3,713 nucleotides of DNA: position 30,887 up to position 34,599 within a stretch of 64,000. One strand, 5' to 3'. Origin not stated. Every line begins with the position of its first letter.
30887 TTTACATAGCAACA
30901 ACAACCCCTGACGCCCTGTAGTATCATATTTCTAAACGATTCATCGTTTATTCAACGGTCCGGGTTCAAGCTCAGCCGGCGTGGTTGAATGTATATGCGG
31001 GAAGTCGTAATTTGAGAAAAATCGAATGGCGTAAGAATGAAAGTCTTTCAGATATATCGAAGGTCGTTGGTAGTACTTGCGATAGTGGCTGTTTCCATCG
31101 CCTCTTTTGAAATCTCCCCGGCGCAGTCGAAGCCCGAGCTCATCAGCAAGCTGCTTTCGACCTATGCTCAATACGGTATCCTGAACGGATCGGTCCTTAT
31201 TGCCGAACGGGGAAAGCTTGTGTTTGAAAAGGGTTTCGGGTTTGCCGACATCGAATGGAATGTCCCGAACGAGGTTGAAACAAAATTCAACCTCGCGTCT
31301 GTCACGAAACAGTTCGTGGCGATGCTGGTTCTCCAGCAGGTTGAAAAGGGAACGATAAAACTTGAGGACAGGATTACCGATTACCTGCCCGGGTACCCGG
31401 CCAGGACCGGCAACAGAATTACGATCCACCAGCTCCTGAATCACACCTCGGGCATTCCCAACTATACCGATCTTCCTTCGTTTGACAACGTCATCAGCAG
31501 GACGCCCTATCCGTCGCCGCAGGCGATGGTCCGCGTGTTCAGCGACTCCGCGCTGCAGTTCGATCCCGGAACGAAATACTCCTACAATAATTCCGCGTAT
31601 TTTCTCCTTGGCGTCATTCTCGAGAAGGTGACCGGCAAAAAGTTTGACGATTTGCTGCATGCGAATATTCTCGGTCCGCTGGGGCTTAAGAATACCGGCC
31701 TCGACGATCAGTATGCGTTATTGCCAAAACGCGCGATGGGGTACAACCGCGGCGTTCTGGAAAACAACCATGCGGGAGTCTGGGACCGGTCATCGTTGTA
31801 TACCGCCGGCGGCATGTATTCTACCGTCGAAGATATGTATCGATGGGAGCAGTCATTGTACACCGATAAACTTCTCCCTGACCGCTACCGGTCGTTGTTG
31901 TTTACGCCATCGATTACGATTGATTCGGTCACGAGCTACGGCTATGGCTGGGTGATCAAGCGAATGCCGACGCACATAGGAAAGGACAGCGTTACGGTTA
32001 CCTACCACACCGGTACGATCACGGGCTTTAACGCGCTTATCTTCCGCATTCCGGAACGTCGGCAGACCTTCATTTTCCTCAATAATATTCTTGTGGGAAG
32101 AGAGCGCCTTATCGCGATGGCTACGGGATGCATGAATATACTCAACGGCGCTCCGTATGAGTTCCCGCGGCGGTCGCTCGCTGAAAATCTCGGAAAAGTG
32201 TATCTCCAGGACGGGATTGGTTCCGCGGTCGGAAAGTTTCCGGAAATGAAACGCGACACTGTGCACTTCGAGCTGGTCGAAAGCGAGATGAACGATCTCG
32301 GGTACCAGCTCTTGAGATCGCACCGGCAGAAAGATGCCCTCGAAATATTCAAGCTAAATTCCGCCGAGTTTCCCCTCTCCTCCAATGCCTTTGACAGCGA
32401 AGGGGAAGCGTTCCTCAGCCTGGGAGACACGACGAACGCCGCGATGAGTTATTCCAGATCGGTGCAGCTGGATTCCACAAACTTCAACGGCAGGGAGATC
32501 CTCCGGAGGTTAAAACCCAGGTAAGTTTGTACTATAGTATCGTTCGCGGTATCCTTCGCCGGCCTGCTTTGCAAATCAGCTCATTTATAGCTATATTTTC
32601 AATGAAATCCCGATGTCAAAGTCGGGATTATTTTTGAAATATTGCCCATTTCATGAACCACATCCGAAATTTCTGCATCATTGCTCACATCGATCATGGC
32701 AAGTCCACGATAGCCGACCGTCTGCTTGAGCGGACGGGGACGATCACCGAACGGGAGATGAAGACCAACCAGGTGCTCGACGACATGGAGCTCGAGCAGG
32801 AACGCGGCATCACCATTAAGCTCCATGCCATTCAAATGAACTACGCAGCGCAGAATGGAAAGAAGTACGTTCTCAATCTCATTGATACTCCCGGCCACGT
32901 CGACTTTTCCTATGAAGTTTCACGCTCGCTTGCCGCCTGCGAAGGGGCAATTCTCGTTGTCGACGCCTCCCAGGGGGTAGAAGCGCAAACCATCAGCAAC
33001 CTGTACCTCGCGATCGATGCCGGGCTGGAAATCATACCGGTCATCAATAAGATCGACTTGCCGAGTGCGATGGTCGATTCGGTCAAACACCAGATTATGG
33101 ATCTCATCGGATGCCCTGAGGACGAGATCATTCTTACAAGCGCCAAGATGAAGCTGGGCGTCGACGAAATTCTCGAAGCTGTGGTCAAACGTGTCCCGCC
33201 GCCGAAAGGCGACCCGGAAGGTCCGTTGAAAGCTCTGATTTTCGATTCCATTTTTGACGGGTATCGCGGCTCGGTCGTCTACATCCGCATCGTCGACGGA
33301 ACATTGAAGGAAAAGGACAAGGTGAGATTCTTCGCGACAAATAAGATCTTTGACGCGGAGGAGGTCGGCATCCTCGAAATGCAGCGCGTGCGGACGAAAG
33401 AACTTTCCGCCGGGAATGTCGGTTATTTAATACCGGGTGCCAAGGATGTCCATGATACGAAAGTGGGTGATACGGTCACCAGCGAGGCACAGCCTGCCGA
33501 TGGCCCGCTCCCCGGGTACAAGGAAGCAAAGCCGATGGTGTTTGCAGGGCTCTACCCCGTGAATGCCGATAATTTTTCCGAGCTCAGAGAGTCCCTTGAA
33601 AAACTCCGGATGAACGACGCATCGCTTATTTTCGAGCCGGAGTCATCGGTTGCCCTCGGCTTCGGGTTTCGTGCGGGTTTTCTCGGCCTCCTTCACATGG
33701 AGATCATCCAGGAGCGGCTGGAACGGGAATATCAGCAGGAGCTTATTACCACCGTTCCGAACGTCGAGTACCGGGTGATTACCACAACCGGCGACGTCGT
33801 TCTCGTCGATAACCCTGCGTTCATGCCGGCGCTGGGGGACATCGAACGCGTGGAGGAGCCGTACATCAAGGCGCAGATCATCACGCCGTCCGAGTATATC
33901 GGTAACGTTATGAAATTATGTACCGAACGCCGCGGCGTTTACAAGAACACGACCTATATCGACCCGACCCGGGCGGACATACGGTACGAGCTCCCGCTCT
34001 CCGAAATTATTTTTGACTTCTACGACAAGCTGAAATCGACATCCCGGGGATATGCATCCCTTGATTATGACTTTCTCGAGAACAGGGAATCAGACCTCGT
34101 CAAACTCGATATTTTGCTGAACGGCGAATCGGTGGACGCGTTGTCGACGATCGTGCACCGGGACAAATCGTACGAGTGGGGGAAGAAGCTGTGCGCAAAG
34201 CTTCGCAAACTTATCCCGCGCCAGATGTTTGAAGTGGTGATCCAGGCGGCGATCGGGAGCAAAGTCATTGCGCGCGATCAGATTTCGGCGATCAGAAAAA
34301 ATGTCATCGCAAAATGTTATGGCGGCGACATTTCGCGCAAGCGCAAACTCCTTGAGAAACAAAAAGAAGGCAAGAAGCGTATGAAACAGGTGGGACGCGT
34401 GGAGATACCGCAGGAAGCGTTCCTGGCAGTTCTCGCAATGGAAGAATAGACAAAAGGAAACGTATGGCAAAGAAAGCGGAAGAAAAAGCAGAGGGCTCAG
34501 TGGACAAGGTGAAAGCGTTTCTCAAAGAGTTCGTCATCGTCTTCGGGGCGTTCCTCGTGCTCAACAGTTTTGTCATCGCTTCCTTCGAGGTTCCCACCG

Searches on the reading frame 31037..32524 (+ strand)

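Call 7: search_protein_families(library=pfam, proteins=[window:31037-32524:+], max_evalue=0.01)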
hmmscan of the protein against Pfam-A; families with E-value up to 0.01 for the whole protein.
window:31037-32524:+ (495 aa): 3 families
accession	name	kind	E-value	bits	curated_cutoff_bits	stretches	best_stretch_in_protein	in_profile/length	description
PF00144.29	Beta-lactamase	-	3.1e-65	221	27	1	44-354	10-313/329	Beta-lactamase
PF13354.11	Beta-lactamase2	-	4.9e-05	23.2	22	1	81-114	18-51/214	Beta-lactamase enzyme family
PF13414.12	TPR_11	-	0.0071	16.5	26.8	0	456-484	1-29/42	TPR repeat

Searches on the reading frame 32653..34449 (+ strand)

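Call 7: search_protein_families(library=pfam, proteins=[window:32653-34449:+], max_evalue=0.01)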
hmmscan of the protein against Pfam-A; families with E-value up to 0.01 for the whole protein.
window:32653-34449:+ (598 aa): 10 families
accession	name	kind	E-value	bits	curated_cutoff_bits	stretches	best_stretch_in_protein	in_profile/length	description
PF00009.33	GTP_EFTU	-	1.5e-57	194.7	26.5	1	3-183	2-188/188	Elongation factor Tu GTP binding domain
PF06421.17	LepA_C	-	2.1e-51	172.9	29.7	1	489-594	1-106/107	GTP-binding protein LepA C-terminus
PF00679.30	EFG_C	-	1.1e-20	73.9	27.9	1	400-486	2-87/89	Elongation factor G C-terminus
PF03144.31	GTP_EFTU_D2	-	5.5e-12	46.4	30.3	1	206-276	1-73/73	Elongation factor Tu domain 2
PF01926.29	MMR_HSR1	-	6.2e-05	23.5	21.9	1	13-133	8-113/113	50S ribosome-binding GTPase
PF22042.2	EF-G_D2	-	0.00021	21.8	27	1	191-276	1-82/84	Elongation factor G domain 2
PF00071.28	Ras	-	0.00039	20.5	21.6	1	53-181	30-160/162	Ras family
PF14492.12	EFG_III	-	0.0023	18.4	27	0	293-366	3-73/75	Elongation Factor G, domain III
PF10662.15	PduV-EutP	-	0.0023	18.2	21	1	55-175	19-139/143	Ethanolamine utilisation - propanediol utilisation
PF16658.11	RF3_C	-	0.0032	17.7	40.1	1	294-372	9-84/132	Class II release factor RF3, C-terminal domain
